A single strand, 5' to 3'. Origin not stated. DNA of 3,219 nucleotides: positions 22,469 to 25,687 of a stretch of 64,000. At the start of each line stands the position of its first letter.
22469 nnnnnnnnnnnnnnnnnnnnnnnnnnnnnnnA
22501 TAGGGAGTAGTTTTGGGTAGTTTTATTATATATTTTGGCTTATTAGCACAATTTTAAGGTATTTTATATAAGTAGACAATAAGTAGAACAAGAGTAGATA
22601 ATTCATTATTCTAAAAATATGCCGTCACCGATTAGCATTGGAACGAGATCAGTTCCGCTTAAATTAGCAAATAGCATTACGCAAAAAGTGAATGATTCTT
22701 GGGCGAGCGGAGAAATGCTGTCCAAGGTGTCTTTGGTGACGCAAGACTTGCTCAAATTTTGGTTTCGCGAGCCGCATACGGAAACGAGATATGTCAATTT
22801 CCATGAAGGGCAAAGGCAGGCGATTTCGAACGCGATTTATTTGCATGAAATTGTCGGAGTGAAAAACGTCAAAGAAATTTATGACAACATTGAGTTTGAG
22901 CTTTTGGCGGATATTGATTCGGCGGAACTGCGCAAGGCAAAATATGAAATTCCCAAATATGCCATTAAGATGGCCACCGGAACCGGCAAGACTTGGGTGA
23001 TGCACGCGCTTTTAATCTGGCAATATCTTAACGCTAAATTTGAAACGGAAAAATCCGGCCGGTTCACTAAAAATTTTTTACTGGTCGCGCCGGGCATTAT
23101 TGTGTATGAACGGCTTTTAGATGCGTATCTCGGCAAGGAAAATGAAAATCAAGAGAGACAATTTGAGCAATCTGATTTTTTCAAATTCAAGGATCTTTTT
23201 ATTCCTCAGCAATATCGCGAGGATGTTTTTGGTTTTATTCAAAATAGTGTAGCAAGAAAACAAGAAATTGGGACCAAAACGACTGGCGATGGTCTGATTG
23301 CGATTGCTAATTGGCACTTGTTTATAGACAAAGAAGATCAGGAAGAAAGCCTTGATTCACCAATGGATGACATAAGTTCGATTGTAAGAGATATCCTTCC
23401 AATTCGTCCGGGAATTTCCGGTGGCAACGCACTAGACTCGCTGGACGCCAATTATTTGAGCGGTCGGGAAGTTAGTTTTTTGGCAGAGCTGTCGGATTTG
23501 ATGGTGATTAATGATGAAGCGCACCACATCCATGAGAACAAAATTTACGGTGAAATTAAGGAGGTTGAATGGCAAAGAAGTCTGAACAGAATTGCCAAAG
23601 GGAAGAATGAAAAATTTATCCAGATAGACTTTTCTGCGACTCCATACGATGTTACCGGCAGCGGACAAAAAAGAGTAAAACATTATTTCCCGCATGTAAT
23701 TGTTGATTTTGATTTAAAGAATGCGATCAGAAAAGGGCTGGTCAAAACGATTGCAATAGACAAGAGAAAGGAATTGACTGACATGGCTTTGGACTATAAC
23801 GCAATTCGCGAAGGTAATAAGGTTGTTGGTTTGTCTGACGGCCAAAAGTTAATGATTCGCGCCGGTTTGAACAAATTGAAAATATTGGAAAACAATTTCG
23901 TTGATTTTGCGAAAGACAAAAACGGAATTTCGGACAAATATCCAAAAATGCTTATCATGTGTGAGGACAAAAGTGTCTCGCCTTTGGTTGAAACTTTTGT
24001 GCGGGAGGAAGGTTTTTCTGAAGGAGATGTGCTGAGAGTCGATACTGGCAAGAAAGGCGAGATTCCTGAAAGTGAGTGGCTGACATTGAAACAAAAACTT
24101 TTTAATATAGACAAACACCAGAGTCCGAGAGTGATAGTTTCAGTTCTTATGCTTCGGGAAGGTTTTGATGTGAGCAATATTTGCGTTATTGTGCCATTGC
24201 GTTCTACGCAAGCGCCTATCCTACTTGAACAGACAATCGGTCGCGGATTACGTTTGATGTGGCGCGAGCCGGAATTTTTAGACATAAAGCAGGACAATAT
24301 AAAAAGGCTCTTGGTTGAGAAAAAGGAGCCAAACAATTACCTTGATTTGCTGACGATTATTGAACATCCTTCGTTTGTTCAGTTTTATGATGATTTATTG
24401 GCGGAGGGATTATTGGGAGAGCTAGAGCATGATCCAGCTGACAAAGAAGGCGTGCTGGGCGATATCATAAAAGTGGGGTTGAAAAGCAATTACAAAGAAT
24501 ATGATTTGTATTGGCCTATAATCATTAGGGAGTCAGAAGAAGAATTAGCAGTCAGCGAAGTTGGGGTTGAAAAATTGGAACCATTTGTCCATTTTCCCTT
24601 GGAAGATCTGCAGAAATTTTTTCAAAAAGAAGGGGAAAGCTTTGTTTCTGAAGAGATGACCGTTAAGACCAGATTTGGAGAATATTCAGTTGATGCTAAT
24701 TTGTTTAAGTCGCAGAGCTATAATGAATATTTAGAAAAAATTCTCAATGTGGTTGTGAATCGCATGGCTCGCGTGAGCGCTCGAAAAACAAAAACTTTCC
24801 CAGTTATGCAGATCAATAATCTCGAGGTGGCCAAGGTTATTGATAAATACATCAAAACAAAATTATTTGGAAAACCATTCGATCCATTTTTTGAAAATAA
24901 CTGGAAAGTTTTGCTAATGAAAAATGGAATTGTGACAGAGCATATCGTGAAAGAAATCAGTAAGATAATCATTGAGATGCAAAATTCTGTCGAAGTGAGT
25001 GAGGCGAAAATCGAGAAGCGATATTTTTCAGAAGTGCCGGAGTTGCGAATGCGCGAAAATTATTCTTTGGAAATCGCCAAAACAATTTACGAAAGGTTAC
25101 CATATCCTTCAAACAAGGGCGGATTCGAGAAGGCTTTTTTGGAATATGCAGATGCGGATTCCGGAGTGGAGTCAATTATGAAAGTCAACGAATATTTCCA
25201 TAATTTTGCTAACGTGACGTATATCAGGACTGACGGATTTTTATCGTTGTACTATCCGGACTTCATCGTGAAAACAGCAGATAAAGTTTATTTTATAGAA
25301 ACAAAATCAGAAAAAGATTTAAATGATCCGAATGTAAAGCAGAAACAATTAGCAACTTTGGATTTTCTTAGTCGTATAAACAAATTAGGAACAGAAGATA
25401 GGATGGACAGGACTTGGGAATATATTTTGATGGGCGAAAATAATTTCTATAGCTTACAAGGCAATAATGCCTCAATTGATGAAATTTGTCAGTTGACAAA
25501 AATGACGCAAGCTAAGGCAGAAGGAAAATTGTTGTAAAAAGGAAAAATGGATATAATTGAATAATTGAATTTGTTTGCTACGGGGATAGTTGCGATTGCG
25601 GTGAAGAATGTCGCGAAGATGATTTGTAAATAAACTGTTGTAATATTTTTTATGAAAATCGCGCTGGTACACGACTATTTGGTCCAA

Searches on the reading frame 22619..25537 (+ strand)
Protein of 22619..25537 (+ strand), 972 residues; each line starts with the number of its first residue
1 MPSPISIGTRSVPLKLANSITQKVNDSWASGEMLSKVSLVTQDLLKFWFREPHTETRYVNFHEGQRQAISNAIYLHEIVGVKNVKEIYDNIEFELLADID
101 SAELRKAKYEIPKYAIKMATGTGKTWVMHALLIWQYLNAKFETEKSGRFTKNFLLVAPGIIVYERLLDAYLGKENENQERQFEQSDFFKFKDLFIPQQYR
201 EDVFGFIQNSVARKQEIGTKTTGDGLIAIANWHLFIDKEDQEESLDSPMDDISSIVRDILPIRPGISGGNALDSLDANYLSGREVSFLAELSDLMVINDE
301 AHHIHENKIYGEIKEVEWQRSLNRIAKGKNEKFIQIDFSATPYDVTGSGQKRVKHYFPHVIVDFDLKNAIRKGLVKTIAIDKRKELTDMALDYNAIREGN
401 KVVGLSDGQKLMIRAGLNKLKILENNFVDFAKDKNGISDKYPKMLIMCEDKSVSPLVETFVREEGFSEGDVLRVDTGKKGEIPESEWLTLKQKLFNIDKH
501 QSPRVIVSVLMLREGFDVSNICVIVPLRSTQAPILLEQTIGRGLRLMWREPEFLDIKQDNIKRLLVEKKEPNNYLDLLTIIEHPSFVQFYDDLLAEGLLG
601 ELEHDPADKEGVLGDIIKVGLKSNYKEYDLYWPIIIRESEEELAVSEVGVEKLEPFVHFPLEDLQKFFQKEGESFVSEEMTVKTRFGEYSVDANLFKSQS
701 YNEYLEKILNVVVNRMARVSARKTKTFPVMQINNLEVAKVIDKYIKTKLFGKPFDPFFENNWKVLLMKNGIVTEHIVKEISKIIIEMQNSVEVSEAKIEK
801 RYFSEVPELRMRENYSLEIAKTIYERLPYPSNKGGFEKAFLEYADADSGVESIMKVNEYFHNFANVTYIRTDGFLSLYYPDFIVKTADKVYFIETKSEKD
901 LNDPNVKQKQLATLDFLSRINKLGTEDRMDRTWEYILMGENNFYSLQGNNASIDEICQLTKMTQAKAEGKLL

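Call 3: search_protein_families(library=pfam, proteins=[window:22619-25537:+], max_evalue=0.1)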
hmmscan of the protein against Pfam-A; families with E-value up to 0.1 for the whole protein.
window:22619-25537:+ (972 aa): 4 families
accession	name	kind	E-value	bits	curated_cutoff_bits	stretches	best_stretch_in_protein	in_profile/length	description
PF04851.21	ResIII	-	2.4e-13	50.8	22.5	1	96-343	20-163/164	Type III restriction enzyme, res subunit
PF00271.37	Helicase_C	-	0.0023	18.6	23.5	1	495-545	61-108/110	Helicase conserved C-terminal domain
PF08722.17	Tn7_TnsA-like_N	-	0.0033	18.4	26.5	1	867-909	15-65/85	TnsA-like endonuclease N terminal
PF18766.7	SWI2_SNF2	-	0.013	15.6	26.7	1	285-387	111-197/221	SWI2/SNF2 ATPase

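Call 4: search_protein_families(library=padloc, proteins=[window:22619-25537:+], max_evalue=0.1)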
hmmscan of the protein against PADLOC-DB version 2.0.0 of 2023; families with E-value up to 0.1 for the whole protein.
window:22619-25537:+ (972 aa): 7 families
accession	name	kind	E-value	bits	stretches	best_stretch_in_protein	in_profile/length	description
PDLC03648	REase_III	-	3.7e-22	76.3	2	279-548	119-356/871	Type III restriction enzyme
PDLC03647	REase_III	-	1.4e-08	31.4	1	491-549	497-553/989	Type III restriction enzyme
PDLC03649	REase_III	-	8.1e-07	25.3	1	486-598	480-590/973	Type III restriction enzyme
PDLC02707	PbeA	-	2.3e-06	24.5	1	293-545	379-616/672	PbeA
PDLC02704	PbeA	-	1.5e-05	21.7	1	292-374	383-451/682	PbeA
PDLC03042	REase_I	-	4.4e-05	19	1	496-547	780-831/1170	Type I restriction enzyme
PDLC03659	mREase_IV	-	0.011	11.6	1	503-547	510-554/945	Type IV methyl-directed restriction enzyme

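Call 5: search_protein_families(library=ncbifam, proteins=[window:22619-25537:+], max_evalue=0.1)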
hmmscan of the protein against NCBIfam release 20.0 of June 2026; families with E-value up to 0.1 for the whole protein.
window:22619-25537:+ (972 aa): 6 families
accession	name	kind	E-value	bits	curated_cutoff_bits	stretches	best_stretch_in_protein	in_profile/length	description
NF046055.1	restr_BPTD_3080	equivalog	6.9e-58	196.4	800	3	11-168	65-208/970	BPTD_3080 family restriction endonuclease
NF012027.0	PRK15483.1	equivalog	2.8e-09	35.5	564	1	487-550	482-549/986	type III restriction-modification system endonuclease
NF008521.0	PRK11448.1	equivalog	6.9e-08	31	729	1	493-546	747-800/1123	type I restriction-modification system endonuclease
NF053632.1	heli_RadD_YejH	equivalog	1.8e-06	26.6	720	1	493-548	289-344/573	DNA repair helicase RadD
TIGR04095.1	dnd_restrict_1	equivalog_domain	3.7e-05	22.9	600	1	334-374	160-201/451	DNA phosphorothioation system restriction enzyme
NF038049.1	SelD_rel_HyperS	equivalog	0.02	13.4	250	1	680-756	272-345/465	SelD-related putative sulfur metabolism protein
